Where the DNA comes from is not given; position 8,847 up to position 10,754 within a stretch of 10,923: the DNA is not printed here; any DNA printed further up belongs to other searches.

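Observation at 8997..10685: Nearly charge-free G/S/T/N/W-rich 535-aa protein with an ambiguous start (ATGA-coupled 10604 versus upstream 10685)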

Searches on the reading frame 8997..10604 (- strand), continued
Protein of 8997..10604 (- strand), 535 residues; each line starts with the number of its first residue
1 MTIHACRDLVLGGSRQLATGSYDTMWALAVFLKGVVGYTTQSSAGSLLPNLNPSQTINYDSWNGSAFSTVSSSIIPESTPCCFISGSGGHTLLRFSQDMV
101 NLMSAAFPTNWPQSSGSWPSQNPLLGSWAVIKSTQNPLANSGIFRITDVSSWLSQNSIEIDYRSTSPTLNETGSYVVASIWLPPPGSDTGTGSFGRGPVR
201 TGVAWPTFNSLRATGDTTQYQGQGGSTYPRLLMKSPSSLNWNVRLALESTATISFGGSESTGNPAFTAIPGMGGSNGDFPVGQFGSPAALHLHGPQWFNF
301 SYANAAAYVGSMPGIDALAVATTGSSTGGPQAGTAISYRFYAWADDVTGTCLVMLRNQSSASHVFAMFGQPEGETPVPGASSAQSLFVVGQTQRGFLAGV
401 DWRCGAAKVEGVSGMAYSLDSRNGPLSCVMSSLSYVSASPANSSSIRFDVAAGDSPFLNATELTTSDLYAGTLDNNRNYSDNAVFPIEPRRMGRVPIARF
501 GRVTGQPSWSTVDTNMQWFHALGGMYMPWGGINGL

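Call 49: find_homologous_proteins(query=L001:2-502:+, max_evalue=0.001)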
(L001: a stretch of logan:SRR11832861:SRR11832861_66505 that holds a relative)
Query L001:2-502:+ (166 aa): 1 proteins with E <= 0.001 among 19 candidates.
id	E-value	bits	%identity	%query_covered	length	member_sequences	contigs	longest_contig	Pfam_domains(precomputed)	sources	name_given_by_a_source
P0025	1.3e-36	144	46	99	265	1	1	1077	-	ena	-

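Call 54: find_encoding_contigs(protein=P0010, flank=10000, max_places=2)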
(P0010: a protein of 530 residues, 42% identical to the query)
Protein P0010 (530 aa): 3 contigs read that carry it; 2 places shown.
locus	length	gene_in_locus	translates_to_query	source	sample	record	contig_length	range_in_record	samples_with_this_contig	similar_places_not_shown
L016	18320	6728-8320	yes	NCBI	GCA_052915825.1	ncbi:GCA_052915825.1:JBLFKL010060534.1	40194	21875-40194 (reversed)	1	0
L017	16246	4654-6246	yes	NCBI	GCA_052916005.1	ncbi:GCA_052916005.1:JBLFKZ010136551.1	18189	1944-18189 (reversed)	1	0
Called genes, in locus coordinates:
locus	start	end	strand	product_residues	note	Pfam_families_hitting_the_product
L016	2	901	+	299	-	?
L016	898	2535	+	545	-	-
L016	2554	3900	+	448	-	-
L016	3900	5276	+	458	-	-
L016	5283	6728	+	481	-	-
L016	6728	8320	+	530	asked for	-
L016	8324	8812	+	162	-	-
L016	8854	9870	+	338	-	-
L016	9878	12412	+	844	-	-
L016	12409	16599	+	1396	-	-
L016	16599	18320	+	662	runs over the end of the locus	-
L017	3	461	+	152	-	?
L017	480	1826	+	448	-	-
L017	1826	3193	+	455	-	-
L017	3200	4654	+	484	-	-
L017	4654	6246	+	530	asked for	-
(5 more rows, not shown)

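Call 55: find_related_loci(query=L011:19740-21602:+, collection=viral_contigs, flank=10000)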
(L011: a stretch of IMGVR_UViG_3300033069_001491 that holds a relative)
Query L011:19740-21602:+ (621 aa) in viral_contigs; peptide patterns used: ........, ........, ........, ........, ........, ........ (x = any residue, [..] = any of these).
37 stretches matched a pattern; 36 encode a relative of the query (tblastn E <= 1e-3); 36 distinct loci.
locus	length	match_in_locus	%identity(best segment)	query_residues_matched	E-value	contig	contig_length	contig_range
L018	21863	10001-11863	100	1-621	0e+0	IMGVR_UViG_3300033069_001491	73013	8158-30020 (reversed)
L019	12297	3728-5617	56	1-621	0e+0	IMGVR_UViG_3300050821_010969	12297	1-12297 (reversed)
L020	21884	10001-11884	54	1-621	0e+0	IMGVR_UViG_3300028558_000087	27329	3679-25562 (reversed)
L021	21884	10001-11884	54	1-621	0e+0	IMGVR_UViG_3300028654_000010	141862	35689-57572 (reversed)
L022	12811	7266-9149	54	1-621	0e+0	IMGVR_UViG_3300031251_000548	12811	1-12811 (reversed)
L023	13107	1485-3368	54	1-621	0e+0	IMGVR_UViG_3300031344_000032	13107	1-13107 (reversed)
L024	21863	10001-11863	54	1-621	0e+0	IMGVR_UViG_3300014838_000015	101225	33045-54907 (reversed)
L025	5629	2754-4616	54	1-621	0e+0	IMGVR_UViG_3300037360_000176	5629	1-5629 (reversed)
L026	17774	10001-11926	54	1-621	0e+0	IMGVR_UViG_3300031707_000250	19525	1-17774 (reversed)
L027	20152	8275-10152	54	1-621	0e+0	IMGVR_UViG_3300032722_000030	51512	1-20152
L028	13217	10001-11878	53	1-621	0e+0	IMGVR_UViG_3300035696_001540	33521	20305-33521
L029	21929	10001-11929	46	1-621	0e+0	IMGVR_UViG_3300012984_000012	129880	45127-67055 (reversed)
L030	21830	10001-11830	47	1-621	2e-178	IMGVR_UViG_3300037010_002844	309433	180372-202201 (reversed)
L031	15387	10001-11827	41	1-621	1e-155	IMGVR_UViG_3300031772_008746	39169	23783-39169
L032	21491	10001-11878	52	1-621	0e+0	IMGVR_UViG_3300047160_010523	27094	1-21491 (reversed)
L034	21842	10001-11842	32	2-621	2e-94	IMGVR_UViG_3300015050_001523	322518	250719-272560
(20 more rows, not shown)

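Call 57: search_protein_families(library=pfam, proteins=[L018:10001-11953:+, L018:12374-13090:+, L018:13367-14623:+, L018:14644-15549:+, L018:15865-16473:+, L018:16519-19146:+, L018:19187-20017:+, L018:20035-21177:+, L018:21167-21559:+, L034:50-2638:+], max_evalue=0.01)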
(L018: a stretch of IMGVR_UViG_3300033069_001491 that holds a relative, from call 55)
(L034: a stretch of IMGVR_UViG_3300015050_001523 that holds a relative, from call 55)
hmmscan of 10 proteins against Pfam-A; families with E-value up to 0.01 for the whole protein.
L018:10001-11953:+ (650 aa): 0 families

L018:12374-13090:+ (238 aa): 0 families

L018:13367-14623:+ (418 aa): 0 families

L018:14644-15549:+ (301 aa): 2 families
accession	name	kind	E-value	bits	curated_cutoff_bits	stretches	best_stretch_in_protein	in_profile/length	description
PF08722.17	Tn7_TnsA-like_N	-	2.2e-05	25.4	26.5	1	204-273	2-82/85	TnsA-like endonuclease N terminal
PF05626.16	DUF790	-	0.0023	17.2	28.8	1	181-242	265-325/387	Protein of unknown function (DUF790)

L018:15865-16473:+ (202 aa): 0 families

L018:16519-19146:+ (875 aa): 0 families

L018:19187-20017:+ (276 aa): 3 families
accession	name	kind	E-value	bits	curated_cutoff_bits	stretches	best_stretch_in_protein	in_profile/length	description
PF07460.16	NUMOD3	-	1.4e-10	41.4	20.4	2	101-140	1-37/37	NUMOD3 motif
PF08722.17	Tn7_TnsA-like_N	-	2.1e-09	38.2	26.5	1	192-259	3-78/85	TnsA-like endonuclease N terminal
PF05367.17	Phage_endo_I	-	0.00056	20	29.1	1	169-220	9-58/149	Phage endonuclease I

L018:20035-21177:+ (380 aa): 0 families

L018:21167-21559:+ (130 aa): 2 families
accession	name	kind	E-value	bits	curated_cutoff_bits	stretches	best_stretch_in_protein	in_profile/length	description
PF08722.17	Tn7_TnsA-like_N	-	2.6e-16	60.4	26.5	1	43-121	2-85/85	TnsA-like endonuclease N terminal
PF05367.17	Phage_endo_I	-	0.0031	17.6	29.1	0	25-76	13-59/149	Phage endonuclease I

L034:50-2638:+ (862 aa): 0 families

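Call 58: search_protein_families(library=phrogs, proteins=[L018:10001-11953:+, L018:12374-13090:+, L018:13367-14623:+, L018:14644-15549:+, L018:15865-16473:+, L018:16519-19146:+, L018:19187-20017:+, L018:20035-21177:+, L018:21167-21559:+, L034:50-2638:+], max_evalue=0.01)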
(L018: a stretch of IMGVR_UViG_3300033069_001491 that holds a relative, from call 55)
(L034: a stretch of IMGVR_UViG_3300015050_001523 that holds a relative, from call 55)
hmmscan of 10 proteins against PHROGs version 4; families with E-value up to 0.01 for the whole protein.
L018:10001-11953:+ (650 aa): 0 families

L018:12374-13090:+ (238 aa): 0 families

L018:13367-14623:+ (418 aa): 0 families

L018:14644-15549:+ (301 aa): 4 families
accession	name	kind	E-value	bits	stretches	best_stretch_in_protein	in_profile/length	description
phrog_218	-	connector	5.2e-10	40.6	1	186-260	23-102/148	head closure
phrog_1271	-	DNA, RNA and nucleotide metabolism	1.2e-06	29.2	1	4-90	174-251/361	HNH endonuclease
phrog_21138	-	unknown function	0.00011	23.8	1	207-277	32-104/198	-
phrog_21964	-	DNA, RNA and nucleotide metabolism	0.00086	20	0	85-116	81-112/244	HNH endonuclease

L018:15865-16473:+ (202 aa): 0 families

L018:16519-19146:+ (875 aa): 0 families

L018:19187-20017:+ (276 aa): 12 families
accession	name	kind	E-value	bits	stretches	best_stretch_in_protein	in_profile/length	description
phrog_218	-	connector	1.8e-19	71.2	1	168-249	18-101/148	head closure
phrog_15427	-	DNA, RNA and nucleotide metabolism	4.6e-13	50.4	1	126-270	118-253/270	endonuclease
phrog_14892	-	connector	5.2e-12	47.2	1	184-236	1-55/117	head closure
phrog_22215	-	unknown function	1.5e-08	35.7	1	153-270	209-303/324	-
phrog_945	-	DNA, RNA and nucleotide metabolism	1.6e-05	25.7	1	166-220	5-54/145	endonuclease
phrog_22417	-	unknown function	1.9e-05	25.4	1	108-257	114-246/291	-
phrog_314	-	DNA, RNA and nucleotide metabolism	0.00024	21.2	1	101-182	284-388/574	homing endonuclease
phrog_29037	-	DNA, RNA and nucleotide metabolism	0.00055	20.5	0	80-115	77-115/241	endonuclease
phrog_1271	-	DNA, RNA and nucleotide metabolism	0.00083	19.8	1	18-93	208-248/361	HNH endonuclease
phrog_15137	-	DNA, RNA and nucleotide metabolism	0.0035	17.9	1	164-224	117-181/236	endonuclease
phrog_655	-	DNA, RNA and nucleotide metabolism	0.0047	17.9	1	81-160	120-194/343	homing endonuclease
phrog_5104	-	unknown function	0.0087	16.7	0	21-139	54-128/228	-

L018:20035-21177:+ (380 aa): 0 families

L018:21167-21559:+ (130 aa): 10 families
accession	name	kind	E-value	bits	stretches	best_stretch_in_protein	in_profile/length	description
phrog_218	-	connector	3.2e-26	93.2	1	24-101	22-99/148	head closure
phrog_14892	-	connector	7e-17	62.9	1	36-102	1-66/117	head closure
phrog_15427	-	DNA, RNA and nucleotide metabolism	6.5e-12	46.6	1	26-126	163-255/270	endonuclease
phrog_945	-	DNA, RNA and nucleotide metabolism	7.9e-07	29.9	1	22-88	9-63/145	endonuclease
phrog_22215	-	unknown function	1.9e-06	28.8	1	19-125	209-304/324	-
phrog_190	-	DNA, RNA and nucleotide metabolism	1.3e-05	25.7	1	62-107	230-274/338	Holliday junction resolvase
phrog_28056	-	unknown function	1.5e-05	25.5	1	51-124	102-177/286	-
phrog_21138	-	unknown function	0.00077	21.1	1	25-105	13-84/198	-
phrog_32711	-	unknown function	0.0021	17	1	64-110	866-911/956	-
phrog_3064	-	head and packaging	0.0024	18.4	0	66-121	45-100/175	terminase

L034:50-2638:+ (862 aa): 0 families

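Call 60: search_dna_similar(query=L018:10001-11953:+, collection=phages, mode=protein, max_evalue=0.01)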
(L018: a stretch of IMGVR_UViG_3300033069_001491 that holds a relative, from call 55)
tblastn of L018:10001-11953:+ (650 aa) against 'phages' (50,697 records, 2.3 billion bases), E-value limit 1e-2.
No match.

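Call 63: search_solved_structures(query=A5, max_evalue=5)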
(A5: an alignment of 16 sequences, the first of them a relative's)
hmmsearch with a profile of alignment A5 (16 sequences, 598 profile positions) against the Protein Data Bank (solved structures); distinct sequences matched with E-value up to 5: 9.
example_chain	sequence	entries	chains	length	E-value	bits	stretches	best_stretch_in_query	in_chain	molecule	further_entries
8g4l_bm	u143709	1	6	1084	0.0044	18.9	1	370-435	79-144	Titin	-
9oar_L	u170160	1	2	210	0.071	15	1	26-100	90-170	G001-179 Fab light chain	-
5i9q_C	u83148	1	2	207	0.11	14.3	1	26-100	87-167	3BNC55 light chain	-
1wj3_A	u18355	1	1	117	0.26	13.1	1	370-435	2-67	KIAA1496 protein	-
4xrk_A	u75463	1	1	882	0.58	11.9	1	158-321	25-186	Importin Beta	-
3iyk_A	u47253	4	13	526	0.76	11.6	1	126-300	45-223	VP5 | Outer capsid protein VP5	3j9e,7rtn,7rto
2csp_A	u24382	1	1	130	0.96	11.2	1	371-412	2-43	RIM binding protein 2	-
3mpc_A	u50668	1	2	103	1.3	10.8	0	319-348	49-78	Fn3-like protein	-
1x5h_A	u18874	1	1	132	2.2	10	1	370-414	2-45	Neogenin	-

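Call 77: search_protein_representatives(alignment_id=A2)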
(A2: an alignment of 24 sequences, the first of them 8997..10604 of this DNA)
Query: 24 sequences, 529 profile positions. Proteins with E-value up to 0.001 (for the whole library): 130; up to 1e-10: 121; up to 1e-30: 110. The best 130 are listed.
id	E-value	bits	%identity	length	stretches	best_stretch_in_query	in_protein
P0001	2.1e-225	766.2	-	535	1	1-527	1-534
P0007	1.9e-216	736.6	-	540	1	1-527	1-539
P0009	1.1e-205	701.1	-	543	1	1-527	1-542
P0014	1.4e-194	664.4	-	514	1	1-528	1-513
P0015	4.5e-179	613.3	-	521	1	1-527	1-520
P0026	1.7e-176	604.8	-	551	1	1-528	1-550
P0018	2.7e-170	584.3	-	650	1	1-528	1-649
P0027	1.9e-164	565.0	-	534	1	25-526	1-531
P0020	5.5e-164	563.5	-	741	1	1-528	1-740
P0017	2.8e-150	518.3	-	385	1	160-527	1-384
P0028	4.2e-150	517.7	-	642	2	127-528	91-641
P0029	2.1e-127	442.8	-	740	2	76-525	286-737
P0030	1.9e-125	436.4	-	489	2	90-523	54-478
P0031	7.0e-125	434.4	-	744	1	1-528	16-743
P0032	6.5e-119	414.8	-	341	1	209-527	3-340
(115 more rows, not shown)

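Call 78: search_protein_families(library=ncbifam, proteins=[window:8997-10604:-, L018:10001-11953:+, L018:12374-13090:+, L018:13367-14623:+, L018:16519-19146:+, L018:20035-21177:+], max_evalue=1)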
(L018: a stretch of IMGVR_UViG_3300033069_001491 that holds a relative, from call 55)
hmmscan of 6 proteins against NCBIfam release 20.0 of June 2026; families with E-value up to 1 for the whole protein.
window:8997-10604:- (535 aa): 0 families

L018:10001-11953:+ (650 aa): 0 families

L018:12374-13090:+ (238 aa): 1 family
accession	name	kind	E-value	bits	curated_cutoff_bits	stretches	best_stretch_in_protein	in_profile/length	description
TIGR04070.1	photo_TT_lyase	equivalog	0.076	11.9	400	1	152-223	105-176/338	spore photoproduct lyase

L018:13367-14623:+ (418 aa): 0 families

L018:16519-19146:+ (875 aa): 0 families

L018:20035-21177:+ (380 aa): 0 families

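Call 79: find_homologous_proteins(query=A5, max_evalue=0.001)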
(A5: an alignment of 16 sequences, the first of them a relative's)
Query A5 (16 sequences) (650 aa, profile of the alignment): 169 proteins with E <= 0.001 among 8000 candidates; the best 120 are listed.
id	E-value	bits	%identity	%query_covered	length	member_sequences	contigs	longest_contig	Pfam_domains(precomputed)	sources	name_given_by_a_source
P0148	2.6e-245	834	46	99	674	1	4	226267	-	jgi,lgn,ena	-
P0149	1.2e-244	832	46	99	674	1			-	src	-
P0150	1.1e-243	828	46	98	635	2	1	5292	-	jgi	jgi:hypothetical protein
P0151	9.9e-239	812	100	100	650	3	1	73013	-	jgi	-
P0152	2.3e-238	811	45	99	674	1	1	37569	-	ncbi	-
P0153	1.1e-235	802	47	99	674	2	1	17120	-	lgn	-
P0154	2.9e-235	801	47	100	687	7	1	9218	-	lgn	-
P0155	5.0e-235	800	46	99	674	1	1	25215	-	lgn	-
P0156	3.5e-234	797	49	100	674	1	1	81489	-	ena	-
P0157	8.6e-233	792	59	99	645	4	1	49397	-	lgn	-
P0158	1.0e-232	792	49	100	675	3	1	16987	-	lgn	-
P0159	1.7e-232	791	47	99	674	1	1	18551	-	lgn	-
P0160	1.3e-231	789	50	99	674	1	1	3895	-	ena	-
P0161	2.3e-231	788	59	99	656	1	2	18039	-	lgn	-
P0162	2.7e-231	788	47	99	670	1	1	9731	-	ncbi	-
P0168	4.5e-230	784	58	99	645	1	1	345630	-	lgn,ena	-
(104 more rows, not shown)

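Call 84: find_encoding_contigs(protein=P0168, flank=10000, max_places=1)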
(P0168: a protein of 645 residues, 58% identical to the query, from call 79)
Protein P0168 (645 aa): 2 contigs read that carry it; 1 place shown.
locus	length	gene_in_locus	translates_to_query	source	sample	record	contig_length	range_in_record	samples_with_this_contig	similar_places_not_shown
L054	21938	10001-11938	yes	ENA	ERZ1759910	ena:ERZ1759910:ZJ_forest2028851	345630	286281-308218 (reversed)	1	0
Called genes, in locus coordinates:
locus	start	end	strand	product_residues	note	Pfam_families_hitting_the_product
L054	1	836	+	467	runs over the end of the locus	PF13638:PIN_4, PF02562:PhoH, PF13604:AAA_30 (faint), PF13245:AAA_19 (faint), PF13401:AAA_22 (weak)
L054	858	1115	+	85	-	-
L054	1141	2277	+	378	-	-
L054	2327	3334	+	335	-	-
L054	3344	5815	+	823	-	-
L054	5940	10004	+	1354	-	-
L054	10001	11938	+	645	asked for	-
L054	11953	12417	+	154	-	-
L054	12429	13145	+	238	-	-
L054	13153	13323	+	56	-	-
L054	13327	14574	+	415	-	-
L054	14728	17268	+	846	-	-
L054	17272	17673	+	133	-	PF08722:Tn7_TnsA-like_N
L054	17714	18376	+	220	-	-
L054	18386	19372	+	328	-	-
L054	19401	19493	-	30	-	-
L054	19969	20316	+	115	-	-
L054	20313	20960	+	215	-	PF00149:Metallophos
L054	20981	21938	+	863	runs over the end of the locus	PF02463:SMC_N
